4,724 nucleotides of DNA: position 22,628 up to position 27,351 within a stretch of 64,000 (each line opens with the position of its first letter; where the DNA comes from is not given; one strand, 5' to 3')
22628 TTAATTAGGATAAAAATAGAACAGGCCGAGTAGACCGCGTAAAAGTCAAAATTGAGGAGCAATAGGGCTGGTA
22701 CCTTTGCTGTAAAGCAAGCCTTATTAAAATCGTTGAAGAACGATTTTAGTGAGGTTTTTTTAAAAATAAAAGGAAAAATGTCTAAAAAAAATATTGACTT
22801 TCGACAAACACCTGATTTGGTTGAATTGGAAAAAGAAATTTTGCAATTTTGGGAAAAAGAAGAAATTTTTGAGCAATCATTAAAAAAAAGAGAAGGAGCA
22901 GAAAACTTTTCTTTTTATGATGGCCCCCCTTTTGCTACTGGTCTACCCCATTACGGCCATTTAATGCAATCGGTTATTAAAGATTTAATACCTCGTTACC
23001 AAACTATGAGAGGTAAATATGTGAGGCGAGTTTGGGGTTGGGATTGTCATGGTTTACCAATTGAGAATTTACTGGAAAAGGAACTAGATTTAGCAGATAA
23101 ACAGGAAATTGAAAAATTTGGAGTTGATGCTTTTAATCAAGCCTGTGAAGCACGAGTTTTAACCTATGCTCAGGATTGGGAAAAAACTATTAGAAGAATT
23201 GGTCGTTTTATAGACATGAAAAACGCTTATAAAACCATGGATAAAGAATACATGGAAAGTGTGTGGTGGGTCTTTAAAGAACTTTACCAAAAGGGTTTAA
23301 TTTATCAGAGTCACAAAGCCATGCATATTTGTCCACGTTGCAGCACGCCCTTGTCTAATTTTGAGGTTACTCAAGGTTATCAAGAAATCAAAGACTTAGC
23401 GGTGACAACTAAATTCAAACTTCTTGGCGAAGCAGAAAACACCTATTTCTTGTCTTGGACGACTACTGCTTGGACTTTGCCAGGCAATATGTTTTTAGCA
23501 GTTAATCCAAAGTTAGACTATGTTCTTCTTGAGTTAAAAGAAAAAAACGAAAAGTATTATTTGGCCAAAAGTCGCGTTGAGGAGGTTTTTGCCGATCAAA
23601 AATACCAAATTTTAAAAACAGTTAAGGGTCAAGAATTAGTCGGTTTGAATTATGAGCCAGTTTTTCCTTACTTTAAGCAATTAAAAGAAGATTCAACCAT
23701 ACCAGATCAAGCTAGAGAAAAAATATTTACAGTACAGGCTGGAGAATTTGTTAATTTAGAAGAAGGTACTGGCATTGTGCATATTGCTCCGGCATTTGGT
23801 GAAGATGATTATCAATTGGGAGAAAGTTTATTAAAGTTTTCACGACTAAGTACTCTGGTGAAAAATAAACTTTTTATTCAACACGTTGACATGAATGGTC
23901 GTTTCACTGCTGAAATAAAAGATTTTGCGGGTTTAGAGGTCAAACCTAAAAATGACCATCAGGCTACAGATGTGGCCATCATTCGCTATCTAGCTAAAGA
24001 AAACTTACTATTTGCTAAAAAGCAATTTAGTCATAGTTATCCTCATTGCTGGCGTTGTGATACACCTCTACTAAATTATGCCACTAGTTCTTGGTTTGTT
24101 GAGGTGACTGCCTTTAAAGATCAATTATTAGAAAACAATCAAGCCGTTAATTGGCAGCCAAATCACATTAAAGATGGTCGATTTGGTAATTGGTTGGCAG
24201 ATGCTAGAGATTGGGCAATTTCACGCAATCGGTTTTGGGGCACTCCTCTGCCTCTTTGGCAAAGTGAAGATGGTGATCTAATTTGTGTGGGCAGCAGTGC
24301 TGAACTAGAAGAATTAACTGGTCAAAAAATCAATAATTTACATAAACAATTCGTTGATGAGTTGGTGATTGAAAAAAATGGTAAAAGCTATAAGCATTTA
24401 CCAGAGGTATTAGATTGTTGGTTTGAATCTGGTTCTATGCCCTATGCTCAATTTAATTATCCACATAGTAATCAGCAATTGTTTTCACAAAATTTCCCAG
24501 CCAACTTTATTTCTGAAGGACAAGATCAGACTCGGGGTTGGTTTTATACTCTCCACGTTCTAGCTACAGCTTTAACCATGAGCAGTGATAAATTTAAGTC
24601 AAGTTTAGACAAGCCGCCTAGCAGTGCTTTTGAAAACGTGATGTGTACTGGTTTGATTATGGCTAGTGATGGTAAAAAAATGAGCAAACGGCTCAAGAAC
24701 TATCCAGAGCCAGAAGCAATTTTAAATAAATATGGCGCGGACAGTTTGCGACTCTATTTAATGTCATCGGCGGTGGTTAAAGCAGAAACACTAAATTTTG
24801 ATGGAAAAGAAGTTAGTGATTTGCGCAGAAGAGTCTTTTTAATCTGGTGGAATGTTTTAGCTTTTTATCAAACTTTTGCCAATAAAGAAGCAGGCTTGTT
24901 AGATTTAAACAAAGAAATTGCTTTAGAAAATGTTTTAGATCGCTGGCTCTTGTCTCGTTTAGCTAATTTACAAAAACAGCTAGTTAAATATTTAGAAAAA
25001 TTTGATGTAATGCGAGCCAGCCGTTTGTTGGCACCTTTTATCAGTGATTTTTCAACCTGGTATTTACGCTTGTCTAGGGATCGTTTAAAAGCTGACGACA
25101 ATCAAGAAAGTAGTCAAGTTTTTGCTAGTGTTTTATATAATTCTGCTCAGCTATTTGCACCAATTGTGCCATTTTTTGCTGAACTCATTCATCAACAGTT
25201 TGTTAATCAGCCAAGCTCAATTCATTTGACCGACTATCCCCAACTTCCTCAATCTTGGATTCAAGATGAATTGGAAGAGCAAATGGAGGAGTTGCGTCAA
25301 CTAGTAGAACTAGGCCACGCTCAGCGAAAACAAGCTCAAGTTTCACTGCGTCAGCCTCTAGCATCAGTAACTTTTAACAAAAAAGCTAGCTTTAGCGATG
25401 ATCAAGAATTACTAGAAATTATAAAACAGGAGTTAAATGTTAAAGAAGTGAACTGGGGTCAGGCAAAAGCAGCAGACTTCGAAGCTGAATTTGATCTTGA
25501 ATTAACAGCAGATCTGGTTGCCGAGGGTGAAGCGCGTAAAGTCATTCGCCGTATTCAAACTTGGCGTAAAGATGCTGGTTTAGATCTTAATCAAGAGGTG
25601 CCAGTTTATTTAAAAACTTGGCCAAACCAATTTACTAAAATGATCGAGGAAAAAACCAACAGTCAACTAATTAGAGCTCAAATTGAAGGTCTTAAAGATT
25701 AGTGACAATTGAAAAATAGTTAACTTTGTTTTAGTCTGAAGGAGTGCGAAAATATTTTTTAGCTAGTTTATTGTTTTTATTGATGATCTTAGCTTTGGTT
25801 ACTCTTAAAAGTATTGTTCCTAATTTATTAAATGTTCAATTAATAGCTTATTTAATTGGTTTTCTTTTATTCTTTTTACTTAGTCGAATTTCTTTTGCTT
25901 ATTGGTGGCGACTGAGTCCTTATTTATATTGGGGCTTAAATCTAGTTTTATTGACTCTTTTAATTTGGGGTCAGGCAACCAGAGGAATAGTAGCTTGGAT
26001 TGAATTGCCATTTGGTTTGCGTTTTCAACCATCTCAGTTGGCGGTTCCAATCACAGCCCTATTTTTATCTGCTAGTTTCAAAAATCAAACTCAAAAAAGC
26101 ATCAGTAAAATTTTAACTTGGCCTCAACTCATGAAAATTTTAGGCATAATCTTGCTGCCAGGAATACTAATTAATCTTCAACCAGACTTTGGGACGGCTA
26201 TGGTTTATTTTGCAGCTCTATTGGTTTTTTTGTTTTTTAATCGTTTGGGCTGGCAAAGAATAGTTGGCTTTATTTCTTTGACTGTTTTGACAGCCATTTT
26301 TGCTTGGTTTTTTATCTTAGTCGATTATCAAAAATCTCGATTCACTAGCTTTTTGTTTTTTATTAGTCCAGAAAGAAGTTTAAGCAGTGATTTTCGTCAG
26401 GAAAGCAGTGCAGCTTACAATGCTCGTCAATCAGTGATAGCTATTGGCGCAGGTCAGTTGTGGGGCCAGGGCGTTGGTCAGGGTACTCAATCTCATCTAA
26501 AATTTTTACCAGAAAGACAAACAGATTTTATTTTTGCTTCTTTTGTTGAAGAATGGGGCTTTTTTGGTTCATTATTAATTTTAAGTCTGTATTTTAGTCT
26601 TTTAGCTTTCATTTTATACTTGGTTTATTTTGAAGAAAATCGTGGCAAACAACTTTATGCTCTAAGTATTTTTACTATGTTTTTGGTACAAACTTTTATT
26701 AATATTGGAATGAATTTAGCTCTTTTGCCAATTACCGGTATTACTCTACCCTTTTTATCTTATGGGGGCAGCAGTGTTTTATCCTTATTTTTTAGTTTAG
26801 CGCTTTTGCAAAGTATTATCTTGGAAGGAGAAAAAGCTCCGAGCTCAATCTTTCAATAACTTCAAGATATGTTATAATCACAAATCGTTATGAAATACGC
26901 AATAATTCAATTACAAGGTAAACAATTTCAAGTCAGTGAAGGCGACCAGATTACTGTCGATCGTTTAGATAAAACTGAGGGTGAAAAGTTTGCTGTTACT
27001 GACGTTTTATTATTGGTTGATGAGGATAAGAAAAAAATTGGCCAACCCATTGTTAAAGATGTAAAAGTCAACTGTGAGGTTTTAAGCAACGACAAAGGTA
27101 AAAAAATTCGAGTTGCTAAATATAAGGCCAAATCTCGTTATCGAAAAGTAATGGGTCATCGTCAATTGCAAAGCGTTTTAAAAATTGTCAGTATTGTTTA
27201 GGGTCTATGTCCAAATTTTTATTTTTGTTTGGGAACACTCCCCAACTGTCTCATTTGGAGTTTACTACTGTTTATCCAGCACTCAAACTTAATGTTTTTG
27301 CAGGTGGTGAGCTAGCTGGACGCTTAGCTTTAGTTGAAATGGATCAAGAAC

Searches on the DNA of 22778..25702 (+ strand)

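Call 15: search_rna_families(sources=[L001, L002, L004, L007, L010, L016, L020, L021, L024, L026, L027, L029, L036, L037, L046, L048, L064], threshold=gathering)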
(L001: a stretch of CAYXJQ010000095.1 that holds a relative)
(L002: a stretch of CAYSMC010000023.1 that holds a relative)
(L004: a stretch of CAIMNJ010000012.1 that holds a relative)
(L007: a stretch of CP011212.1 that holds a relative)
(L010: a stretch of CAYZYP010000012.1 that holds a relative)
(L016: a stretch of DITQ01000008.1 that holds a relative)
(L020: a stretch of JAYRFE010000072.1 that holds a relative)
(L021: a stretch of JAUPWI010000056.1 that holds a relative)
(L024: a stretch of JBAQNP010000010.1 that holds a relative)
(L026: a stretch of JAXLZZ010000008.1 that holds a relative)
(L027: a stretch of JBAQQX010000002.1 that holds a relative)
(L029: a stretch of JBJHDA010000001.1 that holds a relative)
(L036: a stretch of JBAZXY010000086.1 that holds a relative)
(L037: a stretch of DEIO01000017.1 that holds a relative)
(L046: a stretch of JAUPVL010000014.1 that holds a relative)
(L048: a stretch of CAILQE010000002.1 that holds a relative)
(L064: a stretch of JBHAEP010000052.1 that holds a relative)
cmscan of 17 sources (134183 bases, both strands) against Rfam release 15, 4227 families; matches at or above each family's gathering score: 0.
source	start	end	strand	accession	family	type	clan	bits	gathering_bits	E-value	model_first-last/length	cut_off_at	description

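Call 40: build_rna_model(alignment_id=A4, structure=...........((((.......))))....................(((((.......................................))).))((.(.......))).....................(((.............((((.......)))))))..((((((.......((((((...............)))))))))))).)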
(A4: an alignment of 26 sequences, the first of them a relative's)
Model R1 built from alignment A4 (26 sequences, 214 columns); structure: as given.
model positions 162; base pairs 31; branch points 4; effective number of sequences 3.06; information 0.59 bits per position. Calibrated on 0.2 Mb of random sequence (short: E-values are rough).
structure used (alignment columns):
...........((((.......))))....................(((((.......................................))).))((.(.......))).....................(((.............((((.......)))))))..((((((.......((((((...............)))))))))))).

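Call 41: search_with_rna_model(model_id=R1, source=window, max_evalue=10, show_alignments=2)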
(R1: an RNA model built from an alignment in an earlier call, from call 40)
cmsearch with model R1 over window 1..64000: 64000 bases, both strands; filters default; matches with E-value up to 10: 4.
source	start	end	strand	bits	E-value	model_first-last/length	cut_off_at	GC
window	22573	22724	+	37.2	1.5e-08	1-162/162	no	0.39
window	47299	47394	-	17.5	0.0028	1-162/162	no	0.28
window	31900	31985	+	10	0.29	1-162/162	no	0.36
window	6410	6559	-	9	0.55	1-162/162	no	0.37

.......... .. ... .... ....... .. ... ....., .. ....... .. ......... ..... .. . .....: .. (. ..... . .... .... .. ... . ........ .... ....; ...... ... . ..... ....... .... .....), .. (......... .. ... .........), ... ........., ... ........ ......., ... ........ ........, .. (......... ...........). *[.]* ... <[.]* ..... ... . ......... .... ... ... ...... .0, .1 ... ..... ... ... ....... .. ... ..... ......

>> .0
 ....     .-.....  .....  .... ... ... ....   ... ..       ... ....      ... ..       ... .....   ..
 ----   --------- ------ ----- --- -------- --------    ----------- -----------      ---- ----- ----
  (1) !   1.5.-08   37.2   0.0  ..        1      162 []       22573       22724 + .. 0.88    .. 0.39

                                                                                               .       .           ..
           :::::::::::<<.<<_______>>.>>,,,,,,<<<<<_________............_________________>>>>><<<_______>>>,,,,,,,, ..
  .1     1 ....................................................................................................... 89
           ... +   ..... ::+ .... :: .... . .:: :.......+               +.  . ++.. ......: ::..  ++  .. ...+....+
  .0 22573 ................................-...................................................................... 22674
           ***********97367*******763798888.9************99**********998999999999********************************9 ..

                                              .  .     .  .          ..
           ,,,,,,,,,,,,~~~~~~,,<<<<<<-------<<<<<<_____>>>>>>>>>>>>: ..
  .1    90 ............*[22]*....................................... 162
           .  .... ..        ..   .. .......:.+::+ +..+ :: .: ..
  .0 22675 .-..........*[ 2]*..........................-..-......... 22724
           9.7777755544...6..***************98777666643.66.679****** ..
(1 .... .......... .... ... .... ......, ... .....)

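Call 42: search_with_rna_model(model_id=R1, sources=[window, L001, L002, L003, L004, L005, L006, L007, L008, L009, L010, L011, L012, L013, L014, L015, L016, L017, L018, L019, L020, L021, L022, L023, L024, L025, L026, L027, L028, L029, L030, L031, L032, L033, L034, L035, L036, L037, L038, L039, L040, L041, L042, L043, L044, L045, L046, L047, L048, L049, L050, L051, L052, L053, L054, L055, L056, L057, L058, L059, L060, L061, L062, L063, L064, L065, L066, L067, L068, L069, L070, L071, L072, L073, L074, L075, L076, L077, L078, L079, L080], max_evalue=0.01, make_alignment=true)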
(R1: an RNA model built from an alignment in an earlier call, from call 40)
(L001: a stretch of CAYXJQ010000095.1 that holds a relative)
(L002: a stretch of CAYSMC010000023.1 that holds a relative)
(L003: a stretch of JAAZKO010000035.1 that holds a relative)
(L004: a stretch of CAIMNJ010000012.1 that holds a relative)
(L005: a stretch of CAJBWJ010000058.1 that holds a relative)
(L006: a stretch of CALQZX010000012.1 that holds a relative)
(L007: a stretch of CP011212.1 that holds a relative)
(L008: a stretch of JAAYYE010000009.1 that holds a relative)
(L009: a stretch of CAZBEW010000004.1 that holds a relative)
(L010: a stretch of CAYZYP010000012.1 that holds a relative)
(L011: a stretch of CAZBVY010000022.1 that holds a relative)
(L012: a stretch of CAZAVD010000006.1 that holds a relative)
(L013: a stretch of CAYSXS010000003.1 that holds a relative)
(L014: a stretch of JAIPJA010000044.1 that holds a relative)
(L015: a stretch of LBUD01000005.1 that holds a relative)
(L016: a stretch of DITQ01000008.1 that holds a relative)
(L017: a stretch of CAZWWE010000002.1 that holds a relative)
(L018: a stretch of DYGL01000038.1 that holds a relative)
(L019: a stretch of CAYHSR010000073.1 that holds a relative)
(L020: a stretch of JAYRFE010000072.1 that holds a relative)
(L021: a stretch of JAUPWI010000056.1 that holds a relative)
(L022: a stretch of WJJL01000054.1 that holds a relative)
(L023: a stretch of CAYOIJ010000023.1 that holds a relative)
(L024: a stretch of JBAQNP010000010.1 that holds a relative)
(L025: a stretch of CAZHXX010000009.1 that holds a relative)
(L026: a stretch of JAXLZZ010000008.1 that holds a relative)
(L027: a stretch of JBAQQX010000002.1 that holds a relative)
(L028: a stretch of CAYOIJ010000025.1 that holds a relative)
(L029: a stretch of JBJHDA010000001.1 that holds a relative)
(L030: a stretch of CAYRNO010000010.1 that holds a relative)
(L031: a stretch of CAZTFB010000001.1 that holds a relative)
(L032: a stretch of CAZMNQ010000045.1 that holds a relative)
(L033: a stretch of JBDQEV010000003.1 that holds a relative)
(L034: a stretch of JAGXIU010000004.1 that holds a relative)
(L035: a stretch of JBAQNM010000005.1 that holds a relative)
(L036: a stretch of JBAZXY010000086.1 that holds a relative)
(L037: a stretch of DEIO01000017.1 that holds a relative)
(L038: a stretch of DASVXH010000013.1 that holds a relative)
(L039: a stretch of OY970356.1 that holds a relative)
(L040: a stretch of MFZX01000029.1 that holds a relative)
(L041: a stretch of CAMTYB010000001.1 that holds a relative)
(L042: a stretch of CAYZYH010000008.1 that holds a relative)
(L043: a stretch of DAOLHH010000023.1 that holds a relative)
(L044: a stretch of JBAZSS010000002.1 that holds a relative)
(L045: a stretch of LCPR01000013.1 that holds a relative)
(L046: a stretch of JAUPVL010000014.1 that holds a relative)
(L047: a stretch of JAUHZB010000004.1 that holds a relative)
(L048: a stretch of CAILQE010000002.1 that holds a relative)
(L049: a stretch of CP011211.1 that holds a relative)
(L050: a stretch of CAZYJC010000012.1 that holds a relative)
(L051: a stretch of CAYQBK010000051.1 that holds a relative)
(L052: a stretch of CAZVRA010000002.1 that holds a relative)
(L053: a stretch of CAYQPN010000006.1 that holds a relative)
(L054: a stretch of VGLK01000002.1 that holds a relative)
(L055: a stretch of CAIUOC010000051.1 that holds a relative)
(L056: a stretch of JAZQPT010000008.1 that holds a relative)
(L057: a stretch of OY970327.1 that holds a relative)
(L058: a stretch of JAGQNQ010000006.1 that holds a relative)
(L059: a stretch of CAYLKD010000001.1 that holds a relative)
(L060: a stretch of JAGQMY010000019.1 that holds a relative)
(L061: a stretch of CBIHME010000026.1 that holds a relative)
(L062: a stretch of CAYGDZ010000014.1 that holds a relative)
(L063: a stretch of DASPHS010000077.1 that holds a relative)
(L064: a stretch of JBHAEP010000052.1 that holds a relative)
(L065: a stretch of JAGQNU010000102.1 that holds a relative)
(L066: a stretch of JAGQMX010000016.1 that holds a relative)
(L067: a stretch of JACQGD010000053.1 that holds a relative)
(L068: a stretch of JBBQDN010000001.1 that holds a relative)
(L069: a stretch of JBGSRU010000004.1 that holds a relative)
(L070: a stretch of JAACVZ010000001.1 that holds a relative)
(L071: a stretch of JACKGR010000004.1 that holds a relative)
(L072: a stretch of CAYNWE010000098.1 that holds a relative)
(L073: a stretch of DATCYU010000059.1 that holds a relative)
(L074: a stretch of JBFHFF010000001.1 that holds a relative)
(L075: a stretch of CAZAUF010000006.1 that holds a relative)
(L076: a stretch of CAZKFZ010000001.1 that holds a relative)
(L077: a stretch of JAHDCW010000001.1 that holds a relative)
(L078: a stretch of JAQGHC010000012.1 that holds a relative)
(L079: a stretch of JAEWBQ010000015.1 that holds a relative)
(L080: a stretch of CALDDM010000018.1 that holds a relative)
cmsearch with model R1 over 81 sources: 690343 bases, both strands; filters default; matches with E-value up to 0.01: 68.
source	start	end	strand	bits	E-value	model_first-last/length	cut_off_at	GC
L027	2764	2922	+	149.7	1e-37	1-162/162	no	0.48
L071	2816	2976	+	148.4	2.2e-37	1-162/162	no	0.41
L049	2120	2280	+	141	2.1e-35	1-162/162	no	0.45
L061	2765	2926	+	140.2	3.6e-35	1-162/162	no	0.49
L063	2765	2925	+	138.2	1.2e-34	1-162/162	no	0.48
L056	2769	2924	+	137.7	1.6e-34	1-162/162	no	0.47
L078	2760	2922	+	137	2.5e-34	1-162/162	no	0.47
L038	2760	2932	+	135.6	6e-34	1-162/162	no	0.46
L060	2764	2925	+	129.4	2.8e-32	1-162/162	no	0.41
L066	2765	2929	+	129.2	3.2e-32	1-162/162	no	0.42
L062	2432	2594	+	128.2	5.9e-32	1-162/162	no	0.45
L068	2759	2920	+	128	6.7e-32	1-162/162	no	0.47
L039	2763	2923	+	125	4.2e-31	1-162/162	no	0.52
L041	2735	2912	+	124.7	5.1e-31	1-162/162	no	0.49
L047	2755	2919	+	124.3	6.7e-31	1-162/162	no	0.42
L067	2223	2379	+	124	8.1e-31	1-162/162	no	0.51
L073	2770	2930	+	122.6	1.9e-30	1-162/162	no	0.56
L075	2764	2932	+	122.3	2.3e-30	1-162/162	no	0.51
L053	2751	2921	+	122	2.7e-30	1-162/162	no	0.4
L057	2632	2817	+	121.9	2.9e-30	1-162/162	no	0.47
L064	2750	2918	+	121.2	4.4e-30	1-162/162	no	0.53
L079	2244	2438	+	120.6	6.3e-30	1-162/162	no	0.55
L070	2229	2387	+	120.6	6.4e-30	1-162/162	no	0.48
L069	2773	2925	+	113.5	5.3e-28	1-162/162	no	0.41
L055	2776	2926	+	112.5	9.6e-28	1-162/162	no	0.4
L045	2204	2359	+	112.4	1e-27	1-162/162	no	0.49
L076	2785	2947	+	110.9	2.7e-27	1-162/162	no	0.43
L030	2786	2943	+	110.9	2.7e-27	1-162/162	no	0.42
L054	2705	2915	+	110.8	2.8e-27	1-162/162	no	0.51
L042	2766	2926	+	109.5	6.2e-27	1-162/162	no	0.44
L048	2767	2940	+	106.8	3.2e-26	1-162/162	no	0.34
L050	2271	2427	+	105.3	8.1e-26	1-162/162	no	0.53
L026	2725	2878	+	104.6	1.3e-25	1-162/162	no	0.48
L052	2721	2920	+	95.8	3e-23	1-162/162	no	0.46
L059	2734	2912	+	94.5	6.5e-23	1-162/162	no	0.41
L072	468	621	+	71.3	1.1e-16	1-162/162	no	0.45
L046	1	127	+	70.5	1.8e-16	35-162/162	5'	0.43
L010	1190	1342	+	66.7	1.9e-15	1-162/162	no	0.51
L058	2740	2881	+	65.3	4.5e-15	1-162/162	no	0.44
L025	2774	2921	+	62.4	2.7e-14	1-162/162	no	0.43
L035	1487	1638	+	62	3.4e-14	1-162/162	no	0.44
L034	2761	2926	+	61.9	3.8e-14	1-162/162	no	0.48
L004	2740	2903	+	54.6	3.3e-12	1-162/162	no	0.39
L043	2762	2904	+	54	4.9e-12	1-162/162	no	0.38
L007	2733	2913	+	52.7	1.1e-11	1-162/162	no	0.38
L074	2064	2262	+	52.4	1.3e-11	1-162/162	no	0.42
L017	2743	2932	+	51.8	1.9e-11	1-162/162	no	0.39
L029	2746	2913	+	51.3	2.6e-11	1-162/162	no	0.52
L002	2805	2946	+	50.4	4.5e-11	1-162/162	no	0.4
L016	2771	2919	+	49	1.1e-10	1-162/162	no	0.48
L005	2768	2920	+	49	1.1e-10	1-162/162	no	0.38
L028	2796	2946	+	46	6.7e-10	1-162/162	no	0.38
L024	2340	2510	+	43.3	3.6e-09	1-162/162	no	0.45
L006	2746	2902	+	43.2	3.8e-09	1-162/162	no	0.39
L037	2215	2413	+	42.7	5.3e-09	1-162/162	no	0.35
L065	1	49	+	41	1.5e-08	109-162/162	5'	0.51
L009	2777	2926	+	39.7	3.4e-08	1-162/162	no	0.43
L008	2778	2927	+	38.7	6.1e-08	1-162/162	no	0.45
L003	2099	2243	+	38.3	8.1e-08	1-162/162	no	0.43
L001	2796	2947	+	37.5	1.3e-07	1-162/162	no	0.39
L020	2701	2898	+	36.2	2.9e-07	1-162/162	no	0.57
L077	1706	1841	+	33.2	1.8e-06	1-162/162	no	0.51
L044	2294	2443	+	31.8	4.4e-06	1-162/162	no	0.41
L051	1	44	+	30.6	9.2e-06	116-162/162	5'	0.59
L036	2403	2496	+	29.7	1.6e-05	1-162/162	no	0.5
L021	2752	2950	+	29.5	1.8e-05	1-162/162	no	0.6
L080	2190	2373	+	22.3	0.0015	1-162/162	no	0.47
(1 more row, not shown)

Alignment A5: 68 matches aligned to the model, 331 columns, each read 5' to 3' on its own strand. Consensus structure (alignment columns), stored with it:
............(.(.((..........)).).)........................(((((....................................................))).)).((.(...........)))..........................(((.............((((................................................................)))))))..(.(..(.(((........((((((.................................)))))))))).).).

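Call 48: search_rna_families(sources=[L027, L061, L071, L020, L005, L004, L010], threshold=evalue, max_evalue=0.1, show_alignments=1)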
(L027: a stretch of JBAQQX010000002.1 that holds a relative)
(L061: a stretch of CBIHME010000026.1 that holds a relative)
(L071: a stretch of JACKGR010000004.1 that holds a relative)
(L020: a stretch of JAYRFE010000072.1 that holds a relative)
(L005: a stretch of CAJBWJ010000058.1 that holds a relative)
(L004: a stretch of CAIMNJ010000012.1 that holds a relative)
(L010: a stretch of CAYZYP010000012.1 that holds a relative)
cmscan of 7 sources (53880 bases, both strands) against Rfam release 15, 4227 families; matches with E-value up to 0.1: 5.
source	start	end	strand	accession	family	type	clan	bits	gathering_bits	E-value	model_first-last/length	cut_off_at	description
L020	2699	2897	+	RF00230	T-box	Cis-reg; leader;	-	41.8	93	6.1e-06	1-219/219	no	T-box leader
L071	2802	2976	+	RF00230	T-box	Cis-reg; leader;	-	38.5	93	4.5e-05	1-219/219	no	T-box leader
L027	2739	2922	+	RF00230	T-box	Cis-reg; leader;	-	37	93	0.00011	1-219/219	no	T-box leader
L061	2730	2926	+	RF00230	T-box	Cis-reg; leader;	-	30.8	93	0.0042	1-219/219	no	T-box leader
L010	1417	1568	-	RF01808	MicX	Gene; sRNA;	-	28.7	75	0.019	1-194/194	no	MicX Vibrio cholerae sRNA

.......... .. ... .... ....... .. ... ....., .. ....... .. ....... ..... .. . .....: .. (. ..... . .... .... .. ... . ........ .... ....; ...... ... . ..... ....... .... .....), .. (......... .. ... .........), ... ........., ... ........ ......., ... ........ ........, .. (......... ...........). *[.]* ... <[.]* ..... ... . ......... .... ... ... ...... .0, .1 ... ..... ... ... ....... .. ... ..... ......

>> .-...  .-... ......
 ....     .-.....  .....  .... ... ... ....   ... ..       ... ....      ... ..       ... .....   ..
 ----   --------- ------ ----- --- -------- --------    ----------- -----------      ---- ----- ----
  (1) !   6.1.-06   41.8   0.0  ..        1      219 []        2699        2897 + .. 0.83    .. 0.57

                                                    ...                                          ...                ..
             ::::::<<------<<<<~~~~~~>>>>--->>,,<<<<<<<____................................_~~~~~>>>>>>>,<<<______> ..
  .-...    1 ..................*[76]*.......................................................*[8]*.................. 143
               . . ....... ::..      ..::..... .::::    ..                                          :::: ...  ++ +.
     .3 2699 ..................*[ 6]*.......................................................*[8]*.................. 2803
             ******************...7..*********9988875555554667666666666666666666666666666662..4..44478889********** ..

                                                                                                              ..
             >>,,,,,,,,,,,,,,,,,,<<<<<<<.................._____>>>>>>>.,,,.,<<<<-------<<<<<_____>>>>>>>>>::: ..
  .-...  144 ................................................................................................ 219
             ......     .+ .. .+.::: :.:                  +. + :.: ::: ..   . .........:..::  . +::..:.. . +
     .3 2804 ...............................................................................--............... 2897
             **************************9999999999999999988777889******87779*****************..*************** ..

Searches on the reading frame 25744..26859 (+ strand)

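Call 10: search_protein_families(library=pfam, proteins=[window:25744-26859:+])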
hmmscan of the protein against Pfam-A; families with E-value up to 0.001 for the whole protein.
window:25744-26859:+ (371 aa): 1 family
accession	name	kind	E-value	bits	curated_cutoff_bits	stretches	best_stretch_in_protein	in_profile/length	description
PF01098.24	FTSW_RODA_SPOVE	-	6e-71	239.7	26.4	1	28-358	37-350/356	Cell cycle protein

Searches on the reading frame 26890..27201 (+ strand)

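Call 10: search_protein_families(library=pfam, proteins=[window:26890-27201:+])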
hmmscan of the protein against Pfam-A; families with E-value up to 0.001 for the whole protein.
window:26890-27201:+ (103 aa): 1 family
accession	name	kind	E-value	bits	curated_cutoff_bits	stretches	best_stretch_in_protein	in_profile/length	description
PF00829.26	Ribosomal_L21p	-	3.8e-29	101.3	27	1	3-102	2-99/99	Ribosomal prokaryotic L21 protein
